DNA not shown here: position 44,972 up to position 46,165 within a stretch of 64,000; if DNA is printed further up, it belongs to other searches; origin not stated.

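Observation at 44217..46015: HDAC-family deacetylase co-transcribed with a zinc-finger protein, plus lysine-rich proteins elsewhere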

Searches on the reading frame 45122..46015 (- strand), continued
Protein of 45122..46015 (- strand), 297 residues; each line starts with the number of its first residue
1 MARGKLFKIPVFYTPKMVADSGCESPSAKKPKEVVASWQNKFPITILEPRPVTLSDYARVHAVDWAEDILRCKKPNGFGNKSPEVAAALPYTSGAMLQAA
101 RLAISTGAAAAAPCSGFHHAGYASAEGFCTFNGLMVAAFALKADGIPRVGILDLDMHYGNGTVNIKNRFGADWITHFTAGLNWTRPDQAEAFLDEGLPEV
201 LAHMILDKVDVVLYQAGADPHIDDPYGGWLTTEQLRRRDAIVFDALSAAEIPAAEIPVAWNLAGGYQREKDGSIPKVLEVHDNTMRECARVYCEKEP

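Call 44: search_protein_families(library=pfam, proteins=[L135:2814-4073:-, L135:1489-2421:-, L135:5193-5807:+, L135:5657-7279:+, L135:7788-8867:+, L099:9619-10632:+, L099:2789-4561:-, L170:9999-10790:-, L170:10833-11777:+, L170:1692-4358:-], max_evalue=0.001)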
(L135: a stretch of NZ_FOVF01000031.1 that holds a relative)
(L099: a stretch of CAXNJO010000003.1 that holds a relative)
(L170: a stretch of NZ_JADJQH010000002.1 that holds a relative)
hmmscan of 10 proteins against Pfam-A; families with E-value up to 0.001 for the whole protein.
L135:2814-4073:- (420 aa): 2 families
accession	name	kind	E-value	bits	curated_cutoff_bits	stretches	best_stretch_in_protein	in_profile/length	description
PF04055.27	Radical_SAM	-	4.4e-23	82.7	29.5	1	41-207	1-155/166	Radical SAM superfamily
PF06969.22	HemN_C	-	3.6e-11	43.4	24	1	344-407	3-67/67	HemN C-terminal domain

L135:1489-2421:- (311 aa): 8 families
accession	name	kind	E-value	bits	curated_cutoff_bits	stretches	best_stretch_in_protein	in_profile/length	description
PF07728.20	AAA_5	-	5.4e-14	52.8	22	1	57-200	1-138/139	AAA domain (dynein-related subfamily)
PF00004.35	AAA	-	5.1e-12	46.8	21.2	1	58-206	1-127/131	ATPase family associated with various cellular activities (AAA)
PF07724.20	AAA_2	-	1.4e-08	35.4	27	1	59-193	7-129/166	AAA domain (Cdc48 subfamily)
PF13401.12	AAA_22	-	1.3e-06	29.1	27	1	56-159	6-106/130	AAA domain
PF13191.12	AAA_16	-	4.6e-06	27.7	32.6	1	56-150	25-145/167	AAA ATPase domain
PF00158.32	Sigma54_activat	-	6.6e-06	26.3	20.2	0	44-78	11-45/168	Sigma-54 interaction domain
PF20030.5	bpMoxR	-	0.00084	18.9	27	0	36-166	12-126/205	MoxR domain in the MoxR-vWA-beta-propeller ternary systems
PF20720.3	nSTAND3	-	0.00093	19.4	27.2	0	38-78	1-40/155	Novel STAND NTPase 3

L135:5193-5807:+ (205 aa): 0 families

L135:5657-7279:+ (541 aa): 2 families
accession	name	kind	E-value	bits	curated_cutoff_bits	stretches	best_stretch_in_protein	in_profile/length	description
PF03755.18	YicC-like_N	-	1.2e-41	143.2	25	1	256-407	1-155/156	Endoribonuclease YicC-like, N-terminal region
PF08340.16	YicC-like_C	-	8.7e-39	132.8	27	1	425-541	2-120/120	Endoribonuclease YicC-like, C-terminal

L135:7788-8867:+ (360 aa): 4 families
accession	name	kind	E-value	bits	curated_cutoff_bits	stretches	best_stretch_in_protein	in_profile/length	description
PF00005.33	ABC_tran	-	9e-31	107.7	25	1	113-260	2-136/137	ABC transporter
PF13401.12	AAA_22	-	7.8e-05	23.4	27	1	123-160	6-44/130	AAA domain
PF03193.22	RsgA_GTPase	-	0.00019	21.7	30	1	121-155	105-139/174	RsgA GTPase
PF13304.12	AAA_21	-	0.00097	19.7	27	0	224-276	229-284/304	AAA domain, putative AbiEii toxin, Type IV TA system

L099:9619-10632:+ (338 aa): 1 family
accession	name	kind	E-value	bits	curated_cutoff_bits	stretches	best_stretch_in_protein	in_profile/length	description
PF00850.24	Hist_deacetyl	-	2e-28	100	27.9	2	79-201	27-162/298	Histone deacetylase domain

L099:2789-4561:- (591 aa): 0 families

L170:9999-10790:- (264 aa): 2 families
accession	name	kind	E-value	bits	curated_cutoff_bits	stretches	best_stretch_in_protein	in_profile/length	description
PF01138.27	RNase_PH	-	2.4e-28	99.6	25.5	1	34-164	1-127/130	3' exoribonuclease family, domain 1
PF03725.20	RNase_PH_C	-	4.8e-13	49.3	20.8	1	182-247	2-66/67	3' exoribonuclease family, domain 2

L170:10833-11777:+ (315 aa): 2 families
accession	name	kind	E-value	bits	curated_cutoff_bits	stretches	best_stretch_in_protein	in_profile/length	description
PF08340.16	YicC-like_C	-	1.9e-40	138.2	27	1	198-315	1-120/120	Endoribonuclease YicC-like, C-terminal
PF03755.18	YicC-like_N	-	2.9e-40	138.6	25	1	30-181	1-155/156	Endoribonuclease YicC-like, N-terminal region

L170:1692-4358:- (889 aa): 1 family
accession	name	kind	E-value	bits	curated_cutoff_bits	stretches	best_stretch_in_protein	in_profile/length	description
PF07793.16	DUF1631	-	5e-165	551.4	33.7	1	72-876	3-741/741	Protein of unknown function (DUF1631)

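Call 48: search_solved_structures(query=A2, max_evalue=1e-10, show_alignments=5)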
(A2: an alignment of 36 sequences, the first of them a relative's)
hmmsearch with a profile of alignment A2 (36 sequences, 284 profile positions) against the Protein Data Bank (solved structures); distinct sequences matched with E-value up to 1e-10: 78 (the best 60 are shown).
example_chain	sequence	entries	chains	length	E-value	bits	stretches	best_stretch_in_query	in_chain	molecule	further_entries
9rje_A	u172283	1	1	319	3.5e-25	92.1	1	84-271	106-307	Histone deacetylase domain-containing protein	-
9gkv_B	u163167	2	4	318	4.3e-25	91.8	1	31-269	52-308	Histone deacetylase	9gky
5g0h_A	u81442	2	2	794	4.4e-25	91.8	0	42-163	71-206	HDAC6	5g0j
5g0i_A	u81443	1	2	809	5.5e-25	91.5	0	42-163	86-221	HDAC6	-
7qno_A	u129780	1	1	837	7.1e-25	91.1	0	42-163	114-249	Histone deacetylase 6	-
9k91_A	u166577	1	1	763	4.4e-18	68.8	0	43-163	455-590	Histone deacetylase 6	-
9gz5_A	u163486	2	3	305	1.1e-16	64.3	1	38-259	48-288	Histone deacetylase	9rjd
5zmp_A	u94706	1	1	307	7.4e-14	55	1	32-258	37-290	lysine deacylase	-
5ji5_A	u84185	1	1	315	1.5e-13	53.9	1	50-162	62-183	BuphA.10154.a.B1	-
6j6t_A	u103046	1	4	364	7.4e-13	51.7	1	44-171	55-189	Histone deacetylase 15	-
8szt_B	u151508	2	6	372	7.9e-13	51.6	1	32-162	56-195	Histone deacetylase domain-containing protein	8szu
5eef_A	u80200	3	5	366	1.2e-12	51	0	42-163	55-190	HDAC6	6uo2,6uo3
6phr_A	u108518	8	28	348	1.3e-12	50.9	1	91-163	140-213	Acetylpolyamine amidohydrolase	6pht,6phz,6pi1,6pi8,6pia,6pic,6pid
5g0g_A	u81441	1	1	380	1.4e-12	50.8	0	42-163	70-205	HDAC6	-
6wyo_A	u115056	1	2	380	1.5e-12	50.7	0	42-163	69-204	Histone deacetylase 6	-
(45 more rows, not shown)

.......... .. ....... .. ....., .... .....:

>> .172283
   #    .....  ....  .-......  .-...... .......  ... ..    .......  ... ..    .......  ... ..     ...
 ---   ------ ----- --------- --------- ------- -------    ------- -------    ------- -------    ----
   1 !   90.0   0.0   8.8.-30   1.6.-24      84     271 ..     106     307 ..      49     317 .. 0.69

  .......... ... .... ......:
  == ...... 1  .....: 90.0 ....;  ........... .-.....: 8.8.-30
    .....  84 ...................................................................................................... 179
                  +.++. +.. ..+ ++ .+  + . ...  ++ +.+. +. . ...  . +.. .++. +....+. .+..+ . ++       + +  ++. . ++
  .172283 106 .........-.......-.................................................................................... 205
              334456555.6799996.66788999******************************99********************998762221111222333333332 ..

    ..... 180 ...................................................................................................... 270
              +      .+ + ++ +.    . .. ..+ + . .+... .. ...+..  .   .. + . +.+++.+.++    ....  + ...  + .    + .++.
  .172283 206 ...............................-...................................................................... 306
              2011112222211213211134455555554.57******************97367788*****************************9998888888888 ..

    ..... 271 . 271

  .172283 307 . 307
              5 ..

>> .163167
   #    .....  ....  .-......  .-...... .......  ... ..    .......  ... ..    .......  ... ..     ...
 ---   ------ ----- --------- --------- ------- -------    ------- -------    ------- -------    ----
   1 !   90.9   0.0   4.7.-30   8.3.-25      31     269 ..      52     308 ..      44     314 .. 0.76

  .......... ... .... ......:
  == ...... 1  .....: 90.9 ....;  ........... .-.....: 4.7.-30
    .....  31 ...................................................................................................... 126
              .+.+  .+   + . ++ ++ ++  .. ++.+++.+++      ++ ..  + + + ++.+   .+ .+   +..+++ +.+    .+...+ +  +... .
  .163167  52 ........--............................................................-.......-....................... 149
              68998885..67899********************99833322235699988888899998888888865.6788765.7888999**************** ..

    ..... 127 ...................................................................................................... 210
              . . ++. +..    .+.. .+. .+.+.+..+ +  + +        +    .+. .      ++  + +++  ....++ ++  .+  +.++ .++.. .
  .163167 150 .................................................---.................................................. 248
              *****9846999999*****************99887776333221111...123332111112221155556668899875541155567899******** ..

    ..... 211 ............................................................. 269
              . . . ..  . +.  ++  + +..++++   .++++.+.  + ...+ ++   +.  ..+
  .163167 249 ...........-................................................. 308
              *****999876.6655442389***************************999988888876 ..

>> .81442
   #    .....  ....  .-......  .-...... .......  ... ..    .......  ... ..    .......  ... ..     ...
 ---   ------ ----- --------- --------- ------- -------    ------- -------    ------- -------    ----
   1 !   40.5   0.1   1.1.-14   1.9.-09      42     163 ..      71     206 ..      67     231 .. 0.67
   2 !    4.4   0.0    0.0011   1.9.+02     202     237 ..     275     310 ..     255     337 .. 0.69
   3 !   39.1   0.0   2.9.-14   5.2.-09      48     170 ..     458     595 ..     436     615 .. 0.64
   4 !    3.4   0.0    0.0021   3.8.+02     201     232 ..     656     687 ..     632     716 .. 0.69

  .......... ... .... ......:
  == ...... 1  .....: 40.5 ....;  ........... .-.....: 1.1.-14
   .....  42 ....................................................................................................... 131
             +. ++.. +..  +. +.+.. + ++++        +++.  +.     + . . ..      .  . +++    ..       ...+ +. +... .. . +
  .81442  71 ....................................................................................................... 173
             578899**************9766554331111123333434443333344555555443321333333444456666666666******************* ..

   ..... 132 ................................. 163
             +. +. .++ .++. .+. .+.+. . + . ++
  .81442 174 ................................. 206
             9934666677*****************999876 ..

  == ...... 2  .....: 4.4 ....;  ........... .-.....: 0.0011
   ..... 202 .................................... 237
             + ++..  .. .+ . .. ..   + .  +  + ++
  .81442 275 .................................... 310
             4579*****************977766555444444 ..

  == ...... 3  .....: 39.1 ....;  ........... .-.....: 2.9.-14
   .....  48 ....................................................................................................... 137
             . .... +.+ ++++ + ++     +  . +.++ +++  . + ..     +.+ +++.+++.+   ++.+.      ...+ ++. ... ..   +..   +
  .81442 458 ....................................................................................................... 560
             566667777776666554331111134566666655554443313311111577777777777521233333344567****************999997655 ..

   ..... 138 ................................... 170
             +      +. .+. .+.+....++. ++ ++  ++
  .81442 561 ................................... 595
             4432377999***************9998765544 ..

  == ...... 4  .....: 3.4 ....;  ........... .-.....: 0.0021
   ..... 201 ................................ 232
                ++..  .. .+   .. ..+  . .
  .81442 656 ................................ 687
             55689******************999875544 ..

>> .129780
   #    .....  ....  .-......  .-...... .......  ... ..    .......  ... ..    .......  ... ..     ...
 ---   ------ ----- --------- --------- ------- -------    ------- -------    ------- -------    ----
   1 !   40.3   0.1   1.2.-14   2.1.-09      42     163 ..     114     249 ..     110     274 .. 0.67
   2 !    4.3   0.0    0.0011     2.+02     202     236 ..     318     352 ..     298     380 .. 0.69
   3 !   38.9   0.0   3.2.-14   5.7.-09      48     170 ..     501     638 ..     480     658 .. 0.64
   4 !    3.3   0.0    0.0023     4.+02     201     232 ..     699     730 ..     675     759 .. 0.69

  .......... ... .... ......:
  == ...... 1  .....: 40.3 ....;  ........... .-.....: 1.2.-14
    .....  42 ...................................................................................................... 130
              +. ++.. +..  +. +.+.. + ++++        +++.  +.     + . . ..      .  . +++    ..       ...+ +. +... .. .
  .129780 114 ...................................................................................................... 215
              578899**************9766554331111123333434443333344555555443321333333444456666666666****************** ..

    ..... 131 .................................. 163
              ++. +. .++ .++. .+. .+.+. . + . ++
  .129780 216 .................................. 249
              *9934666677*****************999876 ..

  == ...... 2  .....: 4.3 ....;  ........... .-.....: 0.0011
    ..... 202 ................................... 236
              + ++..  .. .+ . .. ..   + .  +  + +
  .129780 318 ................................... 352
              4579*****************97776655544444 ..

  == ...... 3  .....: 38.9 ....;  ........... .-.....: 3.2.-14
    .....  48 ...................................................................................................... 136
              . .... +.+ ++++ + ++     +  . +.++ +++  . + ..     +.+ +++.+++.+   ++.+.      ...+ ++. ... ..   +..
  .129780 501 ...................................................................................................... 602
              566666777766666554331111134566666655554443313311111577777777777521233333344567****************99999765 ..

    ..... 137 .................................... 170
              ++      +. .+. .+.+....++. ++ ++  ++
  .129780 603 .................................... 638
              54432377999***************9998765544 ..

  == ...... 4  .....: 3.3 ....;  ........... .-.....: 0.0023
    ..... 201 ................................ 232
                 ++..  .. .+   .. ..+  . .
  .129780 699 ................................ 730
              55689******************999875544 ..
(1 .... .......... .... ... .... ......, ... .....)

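Call 53: find_encoding_contigs(protein=P0003, flank=6000, max_places=2)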
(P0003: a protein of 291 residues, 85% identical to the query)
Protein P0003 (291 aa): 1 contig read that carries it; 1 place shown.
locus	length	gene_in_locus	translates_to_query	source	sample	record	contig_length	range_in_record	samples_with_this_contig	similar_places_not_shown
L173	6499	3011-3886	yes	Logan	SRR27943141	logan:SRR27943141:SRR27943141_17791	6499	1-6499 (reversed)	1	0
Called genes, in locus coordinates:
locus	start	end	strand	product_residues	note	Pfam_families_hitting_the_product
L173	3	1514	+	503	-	?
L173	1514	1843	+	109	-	-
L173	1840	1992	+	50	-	-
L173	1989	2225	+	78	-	-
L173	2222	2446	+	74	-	-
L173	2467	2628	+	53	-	-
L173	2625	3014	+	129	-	-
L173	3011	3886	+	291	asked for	PF00850:Hist_deacetyl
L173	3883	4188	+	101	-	-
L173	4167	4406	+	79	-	-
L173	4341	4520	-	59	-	-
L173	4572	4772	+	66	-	-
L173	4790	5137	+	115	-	-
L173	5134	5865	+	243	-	PF00697:PRAI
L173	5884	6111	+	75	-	-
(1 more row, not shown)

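Call 54: find_encoding_contigs(protein=P0004, flank=6000, max_places=2)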
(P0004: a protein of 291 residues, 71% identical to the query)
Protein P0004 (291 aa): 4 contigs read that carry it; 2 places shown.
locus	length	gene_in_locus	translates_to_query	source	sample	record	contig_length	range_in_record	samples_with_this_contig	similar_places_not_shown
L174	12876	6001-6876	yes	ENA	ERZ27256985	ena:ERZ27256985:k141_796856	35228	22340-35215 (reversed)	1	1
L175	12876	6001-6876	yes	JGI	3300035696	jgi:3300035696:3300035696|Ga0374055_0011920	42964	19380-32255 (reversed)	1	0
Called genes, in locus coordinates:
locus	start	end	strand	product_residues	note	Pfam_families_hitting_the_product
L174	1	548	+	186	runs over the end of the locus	?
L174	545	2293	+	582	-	-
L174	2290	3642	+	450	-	-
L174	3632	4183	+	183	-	-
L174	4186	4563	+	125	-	-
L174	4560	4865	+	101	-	-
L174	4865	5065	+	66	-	-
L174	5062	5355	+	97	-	-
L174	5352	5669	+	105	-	-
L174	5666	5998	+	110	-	-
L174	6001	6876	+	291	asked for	PF00850:Hist_deacetyl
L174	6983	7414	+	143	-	-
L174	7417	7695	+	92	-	-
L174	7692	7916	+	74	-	-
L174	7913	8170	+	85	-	-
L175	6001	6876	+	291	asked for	PF00850:Hist_deacetyl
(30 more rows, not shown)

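Call 57: search_protein_representatives(alignment_id=A2)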
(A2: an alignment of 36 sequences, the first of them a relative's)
Query: 36 sequences, 284 profile positions. Proteins with E-value up to 0.001 (for the whole library): 11105; up to 1e-10: 3139; up to 1e-30: 561. The best 150 are listed.
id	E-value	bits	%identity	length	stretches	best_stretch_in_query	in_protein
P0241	5.8e-120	416.3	-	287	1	3-281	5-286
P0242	1.1e-116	405.6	-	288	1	2-281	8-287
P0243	6.5e-115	399.7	-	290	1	1-282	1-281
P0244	4.5e-113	393.7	-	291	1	1-283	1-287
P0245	5.6e-111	386.8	-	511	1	2-281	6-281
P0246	7.4e-111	386.4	-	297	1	3-282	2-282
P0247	7.8e-110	383.1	-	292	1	2-282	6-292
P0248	1.5e-108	378.9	-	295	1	3-280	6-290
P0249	2.0e-104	365.3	-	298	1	2-282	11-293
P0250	7.9e-103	360.1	-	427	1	2-278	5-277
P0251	1.6e-102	359.1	-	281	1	4-283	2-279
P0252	1.4e-101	356.0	-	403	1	4-282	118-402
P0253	6.2e-99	347.3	-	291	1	3-282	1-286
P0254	1.1e-98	346.4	-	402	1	15-282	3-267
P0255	1.6e-98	345.9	-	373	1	3-280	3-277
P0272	3.1e-91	322.0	-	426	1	3-283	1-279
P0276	8.1e-91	320.7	-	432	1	2-282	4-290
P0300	8.3e-87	307.5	-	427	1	3-282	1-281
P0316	1.3e-83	297.0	-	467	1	5-277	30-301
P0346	2.0e-80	286.6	-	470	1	12-280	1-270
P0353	6.5e-80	284.9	-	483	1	5-277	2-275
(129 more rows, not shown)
